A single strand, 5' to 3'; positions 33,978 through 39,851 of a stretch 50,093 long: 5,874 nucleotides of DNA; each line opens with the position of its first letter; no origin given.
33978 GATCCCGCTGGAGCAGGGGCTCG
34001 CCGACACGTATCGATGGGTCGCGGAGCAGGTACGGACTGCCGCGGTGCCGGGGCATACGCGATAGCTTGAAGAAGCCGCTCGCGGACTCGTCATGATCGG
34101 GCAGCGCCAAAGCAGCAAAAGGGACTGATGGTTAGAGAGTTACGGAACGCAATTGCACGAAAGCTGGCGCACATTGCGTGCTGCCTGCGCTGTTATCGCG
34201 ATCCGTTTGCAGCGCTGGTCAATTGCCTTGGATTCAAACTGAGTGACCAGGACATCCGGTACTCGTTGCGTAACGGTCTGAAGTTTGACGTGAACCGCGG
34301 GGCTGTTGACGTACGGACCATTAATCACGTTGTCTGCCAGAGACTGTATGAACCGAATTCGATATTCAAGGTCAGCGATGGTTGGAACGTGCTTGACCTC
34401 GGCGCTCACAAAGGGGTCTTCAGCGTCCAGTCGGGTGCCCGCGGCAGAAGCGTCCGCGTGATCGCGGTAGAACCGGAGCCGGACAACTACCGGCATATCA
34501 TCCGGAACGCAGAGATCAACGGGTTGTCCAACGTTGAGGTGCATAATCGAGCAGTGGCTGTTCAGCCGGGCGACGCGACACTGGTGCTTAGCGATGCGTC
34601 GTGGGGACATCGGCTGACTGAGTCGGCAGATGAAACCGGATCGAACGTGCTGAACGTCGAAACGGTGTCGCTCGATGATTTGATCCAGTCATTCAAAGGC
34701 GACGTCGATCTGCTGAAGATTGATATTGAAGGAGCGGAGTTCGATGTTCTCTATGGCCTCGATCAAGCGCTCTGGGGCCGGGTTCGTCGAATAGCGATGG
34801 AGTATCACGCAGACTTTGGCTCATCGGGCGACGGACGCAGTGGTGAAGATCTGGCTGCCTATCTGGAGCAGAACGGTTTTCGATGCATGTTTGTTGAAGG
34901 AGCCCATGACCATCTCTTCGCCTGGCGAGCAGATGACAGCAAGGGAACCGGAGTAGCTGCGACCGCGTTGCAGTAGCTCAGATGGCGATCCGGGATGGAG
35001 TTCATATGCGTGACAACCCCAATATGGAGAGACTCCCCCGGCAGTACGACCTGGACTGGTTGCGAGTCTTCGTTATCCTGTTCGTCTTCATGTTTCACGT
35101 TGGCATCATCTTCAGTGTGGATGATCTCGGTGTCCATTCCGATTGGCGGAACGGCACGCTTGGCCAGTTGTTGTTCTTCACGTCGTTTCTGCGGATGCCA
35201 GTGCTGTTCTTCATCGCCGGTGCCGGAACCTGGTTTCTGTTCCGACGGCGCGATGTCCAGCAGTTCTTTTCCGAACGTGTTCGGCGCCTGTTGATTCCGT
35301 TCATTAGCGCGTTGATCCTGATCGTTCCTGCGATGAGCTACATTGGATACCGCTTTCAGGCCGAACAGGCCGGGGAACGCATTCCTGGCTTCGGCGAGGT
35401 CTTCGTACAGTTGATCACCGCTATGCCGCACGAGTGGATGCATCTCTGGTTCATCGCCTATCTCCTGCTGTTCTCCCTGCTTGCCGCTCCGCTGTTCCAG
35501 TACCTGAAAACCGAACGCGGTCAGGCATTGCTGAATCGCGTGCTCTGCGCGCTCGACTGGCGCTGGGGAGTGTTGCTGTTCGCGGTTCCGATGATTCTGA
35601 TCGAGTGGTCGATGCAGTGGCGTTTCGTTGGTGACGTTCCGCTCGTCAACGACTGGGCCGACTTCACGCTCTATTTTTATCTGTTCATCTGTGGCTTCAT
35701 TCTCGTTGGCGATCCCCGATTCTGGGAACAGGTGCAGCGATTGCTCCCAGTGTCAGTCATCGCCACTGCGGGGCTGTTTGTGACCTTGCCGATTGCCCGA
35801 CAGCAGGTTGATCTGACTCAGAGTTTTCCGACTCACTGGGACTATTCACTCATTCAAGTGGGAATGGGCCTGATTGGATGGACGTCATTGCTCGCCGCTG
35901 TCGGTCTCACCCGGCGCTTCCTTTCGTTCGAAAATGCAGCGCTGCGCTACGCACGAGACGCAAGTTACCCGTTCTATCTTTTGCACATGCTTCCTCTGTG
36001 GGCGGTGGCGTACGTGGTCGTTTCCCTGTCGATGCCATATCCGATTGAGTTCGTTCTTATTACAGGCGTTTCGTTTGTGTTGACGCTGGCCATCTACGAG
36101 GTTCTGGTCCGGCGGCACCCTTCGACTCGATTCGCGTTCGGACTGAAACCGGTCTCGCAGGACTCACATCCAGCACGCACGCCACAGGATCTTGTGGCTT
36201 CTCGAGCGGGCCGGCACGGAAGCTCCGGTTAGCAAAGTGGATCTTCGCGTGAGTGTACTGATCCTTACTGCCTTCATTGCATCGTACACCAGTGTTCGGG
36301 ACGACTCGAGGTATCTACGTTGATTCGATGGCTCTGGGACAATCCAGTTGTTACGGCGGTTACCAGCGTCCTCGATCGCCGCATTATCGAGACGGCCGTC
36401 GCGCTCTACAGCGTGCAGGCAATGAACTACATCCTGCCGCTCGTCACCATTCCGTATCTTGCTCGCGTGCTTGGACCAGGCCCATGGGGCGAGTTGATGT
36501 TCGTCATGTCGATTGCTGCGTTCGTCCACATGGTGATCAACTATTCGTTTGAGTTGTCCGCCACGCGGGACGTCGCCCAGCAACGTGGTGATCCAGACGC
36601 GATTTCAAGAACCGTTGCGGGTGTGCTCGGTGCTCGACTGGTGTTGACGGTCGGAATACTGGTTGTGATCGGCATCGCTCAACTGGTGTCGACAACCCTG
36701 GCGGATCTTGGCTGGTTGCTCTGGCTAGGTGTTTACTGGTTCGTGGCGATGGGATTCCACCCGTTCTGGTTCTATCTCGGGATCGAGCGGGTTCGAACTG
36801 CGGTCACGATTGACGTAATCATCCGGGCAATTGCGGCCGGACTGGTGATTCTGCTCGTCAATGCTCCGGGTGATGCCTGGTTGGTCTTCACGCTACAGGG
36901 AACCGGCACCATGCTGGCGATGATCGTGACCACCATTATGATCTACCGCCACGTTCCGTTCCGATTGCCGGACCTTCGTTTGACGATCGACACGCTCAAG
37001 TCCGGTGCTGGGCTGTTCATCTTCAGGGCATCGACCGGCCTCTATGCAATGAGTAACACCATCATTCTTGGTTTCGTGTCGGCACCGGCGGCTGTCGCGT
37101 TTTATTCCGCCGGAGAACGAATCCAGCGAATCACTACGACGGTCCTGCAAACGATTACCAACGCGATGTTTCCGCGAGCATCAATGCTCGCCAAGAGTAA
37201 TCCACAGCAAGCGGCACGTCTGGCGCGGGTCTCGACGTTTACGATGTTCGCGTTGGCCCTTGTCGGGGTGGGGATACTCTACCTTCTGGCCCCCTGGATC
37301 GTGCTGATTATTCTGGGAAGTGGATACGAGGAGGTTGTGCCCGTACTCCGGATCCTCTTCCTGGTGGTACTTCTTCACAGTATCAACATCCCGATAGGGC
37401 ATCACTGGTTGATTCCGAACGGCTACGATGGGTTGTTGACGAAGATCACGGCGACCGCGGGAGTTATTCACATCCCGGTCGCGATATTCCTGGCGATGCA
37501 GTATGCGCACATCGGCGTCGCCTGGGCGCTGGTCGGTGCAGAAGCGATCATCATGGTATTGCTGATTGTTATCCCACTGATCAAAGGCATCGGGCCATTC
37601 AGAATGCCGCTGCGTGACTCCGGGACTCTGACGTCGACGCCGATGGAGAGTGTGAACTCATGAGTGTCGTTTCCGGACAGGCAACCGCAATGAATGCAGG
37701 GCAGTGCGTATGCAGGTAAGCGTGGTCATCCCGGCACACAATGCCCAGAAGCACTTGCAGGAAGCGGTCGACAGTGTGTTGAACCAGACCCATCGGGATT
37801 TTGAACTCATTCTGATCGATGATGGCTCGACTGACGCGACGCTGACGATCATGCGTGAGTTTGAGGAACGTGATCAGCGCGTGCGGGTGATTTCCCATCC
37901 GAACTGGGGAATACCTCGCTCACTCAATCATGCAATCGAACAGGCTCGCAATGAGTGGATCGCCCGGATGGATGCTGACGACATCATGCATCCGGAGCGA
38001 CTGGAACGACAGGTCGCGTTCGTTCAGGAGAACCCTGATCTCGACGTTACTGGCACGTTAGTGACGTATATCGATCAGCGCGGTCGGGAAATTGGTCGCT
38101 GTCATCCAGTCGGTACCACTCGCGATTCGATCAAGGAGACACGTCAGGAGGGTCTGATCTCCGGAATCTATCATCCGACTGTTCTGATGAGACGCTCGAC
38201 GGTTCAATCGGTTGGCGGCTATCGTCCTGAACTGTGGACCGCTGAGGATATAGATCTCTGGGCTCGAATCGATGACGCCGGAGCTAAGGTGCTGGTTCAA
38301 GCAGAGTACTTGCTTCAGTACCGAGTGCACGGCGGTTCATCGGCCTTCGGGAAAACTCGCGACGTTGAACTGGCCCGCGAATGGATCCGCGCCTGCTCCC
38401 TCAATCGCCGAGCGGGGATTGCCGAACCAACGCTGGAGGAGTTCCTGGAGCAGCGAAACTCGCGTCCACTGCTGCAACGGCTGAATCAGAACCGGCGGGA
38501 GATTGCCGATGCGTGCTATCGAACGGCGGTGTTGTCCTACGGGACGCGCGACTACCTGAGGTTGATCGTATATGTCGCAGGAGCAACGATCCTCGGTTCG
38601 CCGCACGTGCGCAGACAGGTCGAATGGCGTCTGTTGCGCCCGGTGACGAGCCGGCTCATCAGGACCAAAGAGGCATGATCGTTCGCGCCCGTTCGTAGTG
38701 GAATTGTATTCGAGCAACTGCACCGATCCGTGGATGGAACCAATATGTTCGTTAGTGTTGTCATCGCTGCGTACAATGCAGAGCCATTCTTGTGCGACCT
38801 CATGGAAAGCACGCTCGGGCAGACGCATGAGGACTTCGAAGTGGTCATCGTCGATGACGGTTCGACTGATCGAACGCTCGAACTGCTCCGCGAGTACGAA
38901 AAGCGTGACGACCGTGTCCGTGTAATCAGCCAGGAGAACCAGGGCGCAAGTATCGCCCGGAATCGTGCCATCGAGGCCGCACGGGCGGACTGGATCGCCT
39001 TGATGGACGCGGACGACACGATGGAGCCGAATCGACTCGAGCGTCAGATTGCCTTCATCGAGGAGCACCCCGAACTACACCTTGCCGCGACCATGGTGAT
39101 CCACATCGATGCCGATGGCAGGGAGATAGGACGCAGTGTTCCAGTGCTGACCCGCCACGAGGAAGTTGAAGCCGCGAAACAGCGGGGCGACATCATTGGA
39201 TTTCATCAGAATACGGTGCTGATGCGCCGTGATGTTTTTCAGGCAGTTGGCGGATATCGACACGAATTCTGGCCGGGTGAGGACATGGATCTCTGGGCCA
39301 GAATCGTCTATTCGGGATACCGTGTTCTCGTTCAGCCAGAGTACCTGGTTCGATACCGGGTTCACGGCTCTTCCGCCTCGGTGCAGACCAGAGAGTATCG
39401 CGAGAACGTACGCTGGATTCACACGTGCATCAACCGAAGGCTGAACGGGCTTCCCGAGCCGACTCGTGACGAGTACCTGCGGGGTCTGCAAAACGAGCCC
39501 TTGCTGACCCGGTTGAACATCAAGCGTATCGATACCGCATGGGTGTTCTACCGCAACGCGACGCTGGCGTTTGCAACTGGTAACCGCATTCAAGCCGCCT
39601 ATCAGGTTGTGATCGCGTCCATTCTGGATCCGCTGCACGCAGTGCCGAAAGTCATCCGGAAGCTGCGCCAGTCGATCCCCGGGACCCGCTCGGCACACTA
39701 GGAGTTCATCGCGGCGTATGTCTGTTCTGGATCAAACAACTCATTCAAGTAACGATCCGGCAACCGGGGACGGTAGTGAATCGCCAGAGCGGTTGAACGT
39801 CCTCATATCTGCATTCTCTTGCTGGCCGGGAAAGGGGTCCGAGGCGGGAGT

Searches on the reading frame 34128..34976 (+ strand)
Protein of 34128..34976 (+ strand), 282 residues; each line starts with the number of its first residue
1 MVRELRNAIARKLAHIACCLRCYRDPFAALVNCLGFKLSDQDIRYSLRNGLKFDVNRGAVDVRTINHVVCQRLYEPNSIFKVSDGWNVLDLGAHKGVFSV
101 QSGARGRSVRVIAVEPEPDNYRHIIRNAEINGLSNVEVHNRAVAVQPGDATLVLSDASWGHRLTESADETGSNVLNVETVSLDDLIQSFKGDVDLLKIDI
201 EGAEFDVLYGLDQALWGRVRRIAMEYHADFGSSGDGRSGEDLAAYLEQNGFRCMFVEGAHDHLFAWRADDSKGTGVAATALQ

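Call 8: search_protein_families(library=pfam, proteins=[window:34128-34976:+])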
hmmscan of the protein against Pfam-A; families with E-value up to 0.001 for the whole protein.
window:34128-34976:+ (282 aa): 3 families
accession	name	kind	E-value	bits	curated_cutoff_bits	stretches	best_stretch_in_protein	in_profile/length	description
PF05050.19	Methyltransf_21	-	2.2e-22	80.4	22.7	1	90-253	1-173/173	Methyltransferase FkbM domain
PF02475.24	TRM5-TYW2_MTfase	-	2.8e-05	24.6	28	1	80-136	32-88/164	TRM5/TYW2 methyltransferase domain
PF01728.25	FtsJ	-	0.00025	21.4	24.1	1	75-176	11-118/181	FtsJ-like methyltransferase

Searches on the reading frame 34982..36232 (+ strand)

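Call 8: search_protein_families(library=pfam, proteins=[window:34982-36232:+])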
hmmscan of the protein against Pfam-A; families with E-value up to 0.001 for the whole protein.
window:34982-36232:+ (416 aa): 1 family
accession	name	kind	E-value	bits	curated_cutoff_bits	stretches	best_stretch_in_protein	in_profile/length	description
PF01757.29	Acyl_transf_3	-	1.2e-28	100.6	31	1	22-372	2-325/326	Acyltransferase domain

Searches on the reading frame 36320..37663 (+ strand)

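Call 8: search_protein_families(library=pfam, proteins=[window:36320-37663:+])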
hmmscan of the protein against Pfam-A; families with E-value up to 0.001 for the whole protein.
window:36320-37663:+ (447 aa): 2 families
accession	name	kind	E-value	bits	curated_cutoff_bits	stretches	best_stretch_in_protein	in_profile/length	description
PF01943.22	Polysacc_synt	-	1.6e-28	100.3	28.2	1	27-290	6-273/274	Polysaccharide biosynthesis protein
PF13440.11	Polysacc_synt_3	-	2.4e-08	34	23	1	165-341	118-293/293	Polysaccharide biosynthesis protein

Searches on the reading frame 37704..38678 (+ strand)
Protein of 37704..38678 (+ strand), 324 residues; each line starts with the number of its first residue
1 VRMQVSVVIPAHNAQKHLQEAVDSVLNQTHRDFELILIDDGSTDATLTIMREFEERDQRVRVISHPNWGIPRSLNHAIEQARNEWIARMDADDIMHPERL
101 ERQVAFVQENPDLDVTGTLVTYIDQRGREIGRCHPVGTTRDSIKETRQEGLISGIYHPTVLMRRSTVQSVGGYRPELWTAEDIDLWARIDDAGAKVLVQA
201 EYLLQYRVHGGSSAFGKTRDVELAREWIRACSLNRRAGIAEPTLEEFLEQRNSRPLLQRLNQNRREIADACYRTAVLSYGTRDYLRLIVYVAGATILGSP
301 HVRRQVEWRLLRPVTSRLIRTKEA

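Call 8: search_protein_families(library=pfam, proteins=[window:37704-38678:+])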
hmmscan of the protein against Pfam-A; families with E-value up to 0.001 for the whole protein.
window:37704-38678:+ (324 aa): 5 families
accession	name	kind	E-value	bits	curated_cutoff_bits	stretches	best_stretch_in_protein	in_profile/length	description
PF00535.33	Glycos_transf_2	-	8.7e-40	136.8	23.3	1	6-165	1-162/168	Glycosyl transferase family 2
PF13641.12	Glyco_tranf_2_3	-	1.1e-21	78.4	27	1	4-203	2-208/230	Glycosyltransferase like family 2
PF10111.15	Glyco_tranf_2_2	-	8.7e-15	55.4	27.3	1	6-211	1-220/276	Glycosyltransferase like family 2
PF13632.12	Glyco_trans_2_3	-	6e-06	26.6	27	1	85-232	1-144/198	Glycosyl transferase family group 2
PF13506.12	Glyco_transf_21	-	0.00067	19.6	21.7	0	74-209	22-157/174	Glycosyl transferase family 21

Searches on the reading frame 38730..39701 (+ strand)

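Call 8: search_protein_families(library=pfam, proteins=[window:38730-39701:+])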
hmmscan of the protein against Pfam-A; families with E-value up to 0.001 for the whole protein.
window:38730-39701:+ (323 aa): 8 families
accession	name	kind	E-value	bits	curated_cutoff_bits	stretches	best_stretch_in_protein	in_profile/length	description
PF00535.33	Glycos_transf_2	-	1.2e-40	139.7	23.3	1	9-173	1-167/168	Glycosyl transferase family 2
PF13641.12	Glyco_tranf_2_3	-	1.6e-24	87.6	27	1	8-230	3-228/230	Glycosyltransferase like family 2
PF10111.15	Glyco_tranf_2_2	-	8.1e-16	58.7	27.3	1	9-217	1-223/276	Glycosyltransferase like family 2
PF13632.12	Glyco_trans_2_3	-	2e-10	41.2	27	1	88-239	1-145/198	Glycosyl transferase family group 2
PF13704.12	Glyco_tranf_2_4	-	4.1e-05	24.4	27.5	1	37-96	21-82/98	Glycosyl transferase family 2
PF02709.20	Glyco_transf_7C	-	4.7e-05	23.4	23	1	163-200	24-63/78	N-terminal domain of galactosyltransferase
PF13506.12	Glyco_transf_21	-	0.00012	22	21.7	1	78-208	23-153/174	Glycosyl transferase family 21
PF00140.25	Sigma70_r1_2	-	0.00032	21.1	22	0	131-151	8-27/34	Sigma-70 factor, region 1.2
